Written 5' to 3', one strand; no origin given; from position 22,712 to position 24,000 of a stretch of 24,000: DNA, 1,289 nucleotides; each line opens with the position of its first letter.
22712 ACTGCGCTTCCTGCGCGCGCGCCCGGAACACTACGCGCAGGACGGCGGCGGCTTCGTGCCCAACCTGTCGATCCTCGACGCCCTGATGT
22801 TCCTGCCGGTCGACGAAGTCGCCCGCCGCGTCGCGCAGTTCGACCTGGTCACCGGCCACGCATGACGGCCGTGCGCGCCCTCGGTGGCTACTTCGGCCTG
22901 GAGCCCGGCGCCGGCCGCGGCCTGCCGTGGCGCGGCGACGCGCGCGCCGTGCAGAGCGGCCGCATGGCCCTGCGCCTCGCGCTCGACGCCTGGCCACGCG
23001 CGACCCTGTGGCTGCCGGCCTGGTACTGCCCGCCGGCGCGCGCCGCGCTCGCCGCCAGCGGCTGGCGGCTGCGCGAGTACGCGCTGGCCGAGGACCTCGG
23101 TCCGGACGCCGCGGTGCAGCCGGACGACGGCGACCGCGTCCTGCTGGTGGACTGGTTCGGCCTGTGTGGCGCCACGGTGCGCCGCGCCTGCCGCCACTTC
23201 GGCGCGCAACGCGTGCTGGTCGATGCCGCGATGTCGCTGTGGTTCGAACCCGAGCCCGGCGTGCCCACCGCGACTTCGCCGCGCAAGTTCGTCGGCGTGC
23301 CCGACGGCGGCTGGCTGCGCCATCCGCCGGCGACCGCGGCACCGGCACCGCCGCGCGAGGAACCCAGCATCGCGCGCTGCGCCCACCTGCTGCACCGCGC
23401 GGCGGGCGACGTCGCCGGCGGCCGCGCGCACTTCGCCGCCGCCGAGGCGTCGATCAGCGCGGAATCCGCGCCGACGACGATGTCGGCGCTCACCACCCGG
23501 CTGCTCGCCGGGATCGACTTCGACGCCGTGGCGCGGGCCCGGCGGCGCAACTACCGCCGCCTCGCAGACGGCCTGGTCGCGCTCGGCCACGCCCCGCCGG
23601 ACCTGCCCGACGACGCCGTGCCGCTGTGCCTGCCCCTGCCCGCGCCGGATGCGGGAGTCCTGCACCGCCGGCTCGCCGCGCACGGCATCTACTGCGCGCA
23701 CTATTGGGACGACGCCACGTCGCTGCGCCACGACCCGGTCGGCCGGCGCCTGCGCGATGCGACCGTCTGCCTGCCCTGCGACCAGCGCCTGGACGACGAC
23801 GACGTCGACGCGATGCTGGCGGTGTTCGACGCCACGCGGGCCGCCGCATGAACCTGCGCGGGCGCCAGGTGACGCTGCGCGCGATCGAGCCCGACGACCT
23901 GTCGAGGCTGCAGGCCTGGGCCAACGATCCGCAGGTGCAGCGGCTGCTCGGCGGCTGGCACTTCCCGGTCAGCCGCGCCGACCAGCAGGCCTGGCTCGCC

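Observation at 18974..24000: GT41 (OGT-like) protein glycosyltransferase hard-wired to an amino-sugar tailoring operon: candidate dedicated protein O-glycosylation system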

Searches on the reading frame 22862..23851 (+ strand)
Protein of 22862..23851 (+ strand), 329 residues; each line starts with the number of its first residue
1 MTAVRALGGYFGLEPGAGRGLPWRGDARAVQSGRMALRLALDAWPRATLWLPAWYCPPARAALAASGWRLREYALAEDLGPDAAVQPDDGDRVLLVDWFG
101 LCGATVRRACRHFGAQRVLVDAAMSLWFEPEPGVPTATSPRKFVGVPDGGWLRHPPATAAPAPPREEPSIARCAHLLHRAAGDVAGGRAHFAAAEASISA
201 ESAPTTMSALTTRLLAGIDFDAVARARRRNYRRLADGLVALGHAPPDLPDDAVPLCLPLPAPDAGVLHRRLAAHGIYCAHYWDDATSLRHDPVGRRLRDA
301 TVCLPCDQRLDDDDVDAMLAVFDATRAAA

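Call 8: search_protein_families(library=pfam, proteins=[window:22862-23851:+], max_evalue=0.01)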
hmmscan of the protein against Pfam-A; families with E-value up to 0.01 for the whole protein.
window:22862-23851:+ (329 aa): 0 families

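Call 9: search_protein_families(library=ncbifam, proteins=[window:22862-23851:+], max_evalue=0.01)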
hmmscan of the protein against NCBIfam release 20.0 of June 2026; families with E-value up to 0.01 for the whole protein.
window:22862-23851:+ (329 aa): 0 families

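Call 13: find_encoding_contigs(protein=window:22862-23848:+, flank=10000, max_places=6)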
Protein window:22862-23848:+ (329 aa): 13 contigs read that carry it; 6 places shown.
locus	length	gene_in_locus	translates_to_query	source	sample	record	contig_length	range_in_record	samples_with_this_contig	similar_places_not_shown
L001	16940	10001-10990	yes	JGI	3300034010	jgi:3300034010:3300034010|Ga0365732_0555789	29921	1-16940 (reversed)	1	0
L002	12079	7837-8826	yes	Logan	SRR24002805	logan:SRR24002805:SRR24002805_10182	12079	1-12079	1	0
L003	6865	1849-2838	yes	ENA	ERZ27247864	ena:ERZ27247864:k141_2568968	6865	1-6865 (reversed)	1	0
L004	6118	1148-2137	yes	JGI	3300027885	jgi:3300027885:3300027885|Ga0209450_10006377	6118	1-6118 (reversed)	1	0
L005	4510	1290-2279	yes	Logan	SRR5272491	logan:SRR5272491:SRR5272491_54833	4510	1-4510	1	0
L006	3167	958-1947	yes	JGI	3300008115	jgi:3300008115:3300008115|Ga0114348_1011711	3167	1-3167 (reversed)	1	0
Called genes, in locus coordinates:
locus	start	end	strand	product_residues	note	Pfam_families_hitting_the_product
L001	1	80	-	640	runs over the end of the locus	PF00270:DEAD, PF13307:Helicase_C_2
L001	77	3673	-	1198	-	PF07494:Reg_prop (faint), PF07495:Y_Y_Y, PF00512:HisKA, PF02518:HATPase_c, PF00072:Response_reg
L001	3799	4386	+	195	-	PF04264:YceI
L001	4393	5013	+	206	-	PF01292:Ni_hydr_CYTB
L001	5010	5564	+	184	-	PF04264:YceI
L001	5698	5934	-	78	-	PF05768:Glrx-like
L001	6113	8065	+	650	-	PF13424:TPR_12 (faint), PF13428:TPR_14 (faint), PF23914:TPR_CcmH_CycH (faint), PF13181:TPR_8 (faint), PF07719:TPR_2 (weak), PF14559:TPR_19 (weak), PF13432:TPR_16, PF13844:Glyco_transf_41, +3 more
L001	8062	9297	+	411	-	PF01041:DegT_DnrJ_EryC1, PF00155:Aminotran_1_2 (weak), PF01212:Beta_elim_lyase (weak)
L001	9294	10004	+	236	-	PF08889:WbqC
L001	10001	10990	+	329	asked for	-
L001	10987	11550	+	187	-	PF13302:Acetyltransf_3, PF13420:Acetyltransf_4, PF00583:Acetyltransf_1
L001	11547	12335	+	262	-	PF05721:PhyH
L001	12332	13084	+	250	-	PF05401:NodS (weak), PF13489:Methyltransf_23, PF08241:Methyltransf_11, PF08242:Methyltransf_12, PF13649:Methyltransf_25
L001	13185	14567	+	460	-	PF03315:SDH_beta, PF03313:SDH_alpha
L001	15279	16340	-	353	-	PF09039:HTH_Tnp_Mu_2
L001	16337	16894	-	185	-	PF10123:Mu-like_Pro_N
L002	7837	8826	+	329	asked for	-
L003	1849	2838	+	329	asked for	-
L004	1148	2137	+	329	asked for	-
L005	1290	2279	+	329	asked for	-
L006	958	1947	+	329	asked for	-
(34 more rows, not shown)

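Call 16: search_protein_families(library=pfam, proteins=[L001:10987-11550:+, L001:11547-12335:+, L001:12332-13084:+, L001:10001-10990:+], max_evalue=0.001)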
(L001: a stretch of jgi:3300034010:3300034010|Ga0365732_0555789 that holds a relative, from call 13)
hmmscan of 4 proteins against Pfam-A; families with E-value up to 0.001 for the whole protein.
L001:10987-11550:+ (187 aa): 4 families
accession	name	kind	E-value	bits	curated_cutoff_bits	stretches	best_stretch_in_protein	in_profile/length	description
PF13302.13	Acetyltransf_3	-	2.6e-18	67.5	25.4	1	8-139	2-132/138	Acetyltransferase (GNAT) domain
PF13420.13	Acetyltransf_4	-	1.5e-11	45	24.3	1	10-165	1-154/155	Acetyltransferase (GNAT) domain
PF00583.31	Acetyltransf_1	-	1.9e-08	35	20.7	1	45-145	20-116/116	Acetyltransferase (GNAT) family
PF13523.12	Acetyltransf_8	-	7.9e-05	22.7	27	0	16-123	4-116/145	Acetyltransferase (GNAT) domain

L001:11547-12335:+ (262 aa): 1 family
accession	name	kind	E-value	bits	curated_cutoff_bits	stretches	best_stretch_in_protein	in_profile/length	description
PF05721.19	PhyH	-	1.1e-25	91.6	22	1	16-201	4-213/213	Phytanoyl-CoA dioxygenase (PhyH)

L001:12332-13084:+ (250 aa): 5 families
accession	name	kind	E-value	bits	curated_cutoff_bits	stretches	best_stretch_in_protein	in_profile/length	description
PF13489.12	Methyltransf_23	-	1.8e-17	64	27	1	43-192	21-159/164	Methyltransferase domain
PF08241.18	Methyltransf_11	-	6e-11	43.3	21.2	1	49-140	1-95/95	Methyltransferase domain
PF13649.12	Methyltransf_25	-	1.3e-10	42.3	27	1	49-136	2-97/97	Methyltransferase domain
PF08242.18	Methyltransf_12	-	5.7e-09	37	30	1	49-138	1-98/98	Methyltransferase domain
PF05401.17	NodS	-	6.1e-06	26.7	24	1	43-139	42-143/201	Nodulation protein S (NodS)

L001:10001-10990:+ (329 aa): 0 families

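Call 18: search_solved_structures(query=window:22862-23851:+, max_evalue=10, show_alignments=2)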
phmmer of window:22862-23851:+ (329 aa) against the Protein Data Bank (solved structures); distinct sequences matched with E-value up to 10: 0.

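Call 34: find_homologous_proteins(query=window:22862-23848:+, max_evalue=0.001)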
Query window:22862-23848:+ (329 aa): 45 proteins with E <= 0.001 among 8000 candidates.
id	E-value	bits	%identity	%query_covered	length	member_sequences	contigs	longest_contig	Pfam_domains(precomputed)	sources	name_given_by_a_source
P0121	8.7e-209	711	97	100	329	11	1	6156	-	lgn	-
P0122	4.7e-178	610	85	100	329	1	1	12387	-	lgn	-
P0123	1.1e-167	576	81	100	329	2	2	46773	-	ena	-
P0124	1.0e-165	569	80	100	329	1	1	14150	-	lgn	-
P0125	2.3e-163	562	78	100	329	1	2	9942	-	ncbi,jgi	jgi:hypothetical protein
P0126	3.8e-150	518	74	98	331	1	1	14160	-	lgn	-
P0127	1.7e-142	493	72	100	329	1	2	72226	-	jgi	jgi:hypothetical protein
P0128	7.6e-108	379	85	65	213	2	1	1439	-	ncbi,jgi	jgi:hypothetical protein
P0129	5.3e-95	337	55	100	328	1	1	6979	-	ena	-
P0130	2.4e-94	335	56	94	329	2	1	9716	-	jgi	-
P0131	1.3e-92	329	55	100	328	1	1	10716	-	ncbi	-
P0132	8.3e-92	326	53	99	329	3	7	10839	-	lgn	-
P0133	1.2e-90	322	54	94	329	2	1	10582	-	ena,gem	-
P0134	9.1e-89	316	53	98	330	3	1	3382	-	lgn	-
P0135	2.8e-86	308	47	95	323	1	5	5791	-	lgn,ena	-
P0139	7.3e-54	201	42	96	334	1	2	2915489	-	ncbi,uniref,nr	ncbi:hypothetical protein [Luteimonas sp. MC1825]|uniref:hypothetical protein n=1 Tax=Luteimonas sp.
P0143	9.4e-44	168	39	93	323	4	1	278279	-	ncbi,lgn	ncbi:TPA: hypothetical protein ACK3RK_003079 [Burkholderia cepacia]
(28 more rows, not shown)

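Call 35: find_encoding_contigs(protein=P0139, flank=10000, max_places=2)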
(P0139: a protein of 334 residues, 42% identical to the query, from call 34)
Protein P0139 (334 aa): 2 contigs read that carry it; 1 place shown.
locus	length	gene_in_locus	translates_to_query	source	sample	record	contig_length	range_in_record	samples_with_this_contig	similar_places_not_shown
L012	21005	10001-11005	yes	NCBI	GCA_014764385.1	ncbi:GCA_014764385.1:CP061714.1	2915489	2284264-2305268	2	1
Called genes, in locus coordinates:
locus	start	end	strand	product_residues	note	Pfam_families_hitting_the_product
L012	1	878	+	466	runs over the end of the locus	PF00072:Response_reg, PF00158:Sigma54_activat, PF14532:Sigma54_activ_2, PF25601:AAA_lid_14, PF02954:HTH_8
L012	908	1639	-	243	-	PF13489:Methyltransf_23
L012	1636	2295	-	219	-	PF00891:Methyltransf_2 (weak), PF13489:Methyltransf_23, PF08241:Methyltransf_11 (weak), PF08242:Methyltransf_12, PF13649:Methyltransf_25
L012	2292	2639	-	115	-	PF10066:DUF2304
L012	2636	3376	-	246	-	PF00535:Glycos_transf_2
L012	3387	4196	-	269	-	PF00535:Glycos_transf_2, PF13641:Glyco_tranf_2_3 (weak)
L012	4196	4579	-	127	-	-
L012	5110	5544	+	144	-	PF07963:N_methyl, PF00114:Pilin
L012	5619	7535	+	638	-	-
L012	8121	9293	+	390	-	PF01041:DegT_DnrJ_EryC1, PF00155:Aminotran_1_2 (weak), PF01212:Beta_elim_lyase (weak)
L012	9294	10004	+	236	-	PF08889:WbqC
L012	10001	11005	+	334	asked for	-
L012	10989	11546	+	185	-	PF13302:Acetyltransf_3, PF13420:Acetyltransf_4, PF00583:Acetyltransf_1 (weak)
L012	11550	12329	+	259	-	PF05721:PhyH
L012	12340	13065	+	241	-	PF13489:Methyltransf_23, PF13847:Methyltransf_31 (weak), PF08241:Methyltransf_11, PF08242:Methyltransf_12, PF13649:Methyltransf_25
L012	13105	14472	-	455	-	PF01943:Polysacc_synt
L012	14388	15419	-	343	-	PF00535:Glycos_transf_2, PF13641:Glyco_tranf_2_3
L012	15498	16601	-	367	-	PF02350:Epimerase_2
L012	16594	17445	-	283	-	PF00535:Glycos_transf_2, PF13641:Glyco_tranf_2_3 (weak)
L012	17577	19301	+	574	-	PF05157:MshEN, PF00437:T2SSE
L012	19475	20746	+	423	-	PF28597:T2SSF_N, PF00482:T2SSF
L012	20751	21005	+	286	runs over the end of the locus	PF06750:A24_N_bact, PF01478:Peptidase_A24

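Call 36: find_encoding_contigs(protein=P0143, flank=10000, max_places=2)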
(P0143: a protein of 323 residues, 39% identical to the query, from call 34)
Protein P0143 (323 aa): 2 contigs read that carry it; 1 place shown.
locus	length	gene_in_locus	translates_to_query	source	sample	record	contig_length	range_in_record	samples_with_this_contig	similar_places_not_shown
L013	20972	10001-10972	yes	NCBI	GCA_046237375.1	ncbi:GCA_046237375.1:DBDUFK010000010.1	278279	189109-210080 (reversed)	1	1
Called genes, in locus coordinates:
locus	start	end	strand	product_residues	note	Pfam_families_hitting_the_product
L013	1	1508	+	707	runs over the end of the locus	PF07715:Plug, PF00593:TonB_dep_Rec_b-barrel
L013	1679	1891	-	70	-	PF01165:Ribosomal_S21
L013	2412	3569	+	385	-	PF00669:Flagellin_N, PF12613:FliC_D2, PF00700:Flagellin_C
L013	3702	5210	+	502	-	-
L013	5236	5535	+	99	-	PF05400:FliT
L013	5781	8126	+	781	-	PF13371:TPR_9 (faint), PF00515:TPR_1 (faint), PF07719:TPR_2 (faint), PF13432:TPR_16 (weak), PF14559:TPR_19 (weak), PF13432:TPR_16, PF13424:TPR_12, PF13844:Glyco_transf_41, +6 more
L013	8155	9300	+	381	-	PF00155:Aminotran_1_2 (weak), PF01041:DegT_DnrJ_EryC1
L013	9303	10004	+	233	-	PF08889:WbqC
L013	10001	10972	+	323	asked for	-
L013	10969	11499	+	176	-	PF13302:Acetyltransf_3, PF13420:Acetyltransf_4, PF00583:Acetyltransf_1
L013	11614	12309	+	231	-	PF05721:PhyH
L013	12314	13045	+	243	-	PF13489:Methyltransf_23, PF08241:Methyltransf_11 (weak), PF08242:Methyltransf_12, PF13649:Methyltransf_25 (weak)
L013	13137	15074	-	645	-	PF13432:TPR_16 (weak), PF13424:TPR_12 (weak), PF13414:TPR_11 (weak), PF13432:TPR_16, PF13414:TPR_11 (weak), PF13432:TPR_16, PF14559:TPR_19, PF00515:TPR_1 (weak), +12 more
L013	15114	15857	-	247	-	PF00132:Hexapep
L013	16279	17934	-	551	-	-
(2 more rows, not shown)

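Call 37: find_encoding_contigs(protein=P0131, flank=10000, max_places=2)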
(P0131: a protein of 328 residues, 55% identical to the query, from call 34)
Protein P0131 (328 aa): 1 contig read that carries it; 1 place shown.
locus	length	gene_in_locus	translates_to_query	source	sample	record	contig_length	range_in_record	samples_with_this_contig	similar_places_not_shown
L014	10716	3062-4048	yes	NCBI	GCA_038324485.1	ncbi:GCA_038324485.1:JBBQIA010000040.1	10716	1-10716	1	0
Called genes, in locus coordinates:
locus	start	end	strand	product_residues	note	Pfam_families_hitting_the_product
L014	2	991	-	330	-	?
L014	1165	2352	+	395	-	PF01041:DegT_DnrJ_EryC1, PF00155:Aminotran_1_2 (weak), PF01212:Beta_elim_lyase (weak)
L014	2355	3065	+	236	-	PF08889:WbqC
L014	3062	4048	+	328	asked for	-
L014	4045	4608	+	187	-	PF13302:Acetyltransf_3, PF13420:Acetyltransf_4, PF00583:Acetyltransf_1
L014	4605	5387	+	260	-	PF05721:PhyH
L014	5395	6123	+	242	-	PF13489:Methyltransf_23, PF05401:NodS (weak), PF08241:Methyltransf_11, PF08242:Methyltransf_12, PF13649:Methyltransf_25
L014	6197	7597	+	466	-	PF00309:Sigma54_AID, PF04963:Sigma54_CBD, PF04552:Sigma54_DBD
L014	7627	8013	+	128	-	PF00072:Response_reg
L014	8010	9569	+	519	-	PF06490:FleQ, PF00158:Sigma54_activat, PF14532:Sigma54_activ_2, PF07728:AAA_5 (weak), PF25601:AAA_lid_14, PF02954:HTH_8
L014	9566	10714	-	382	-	?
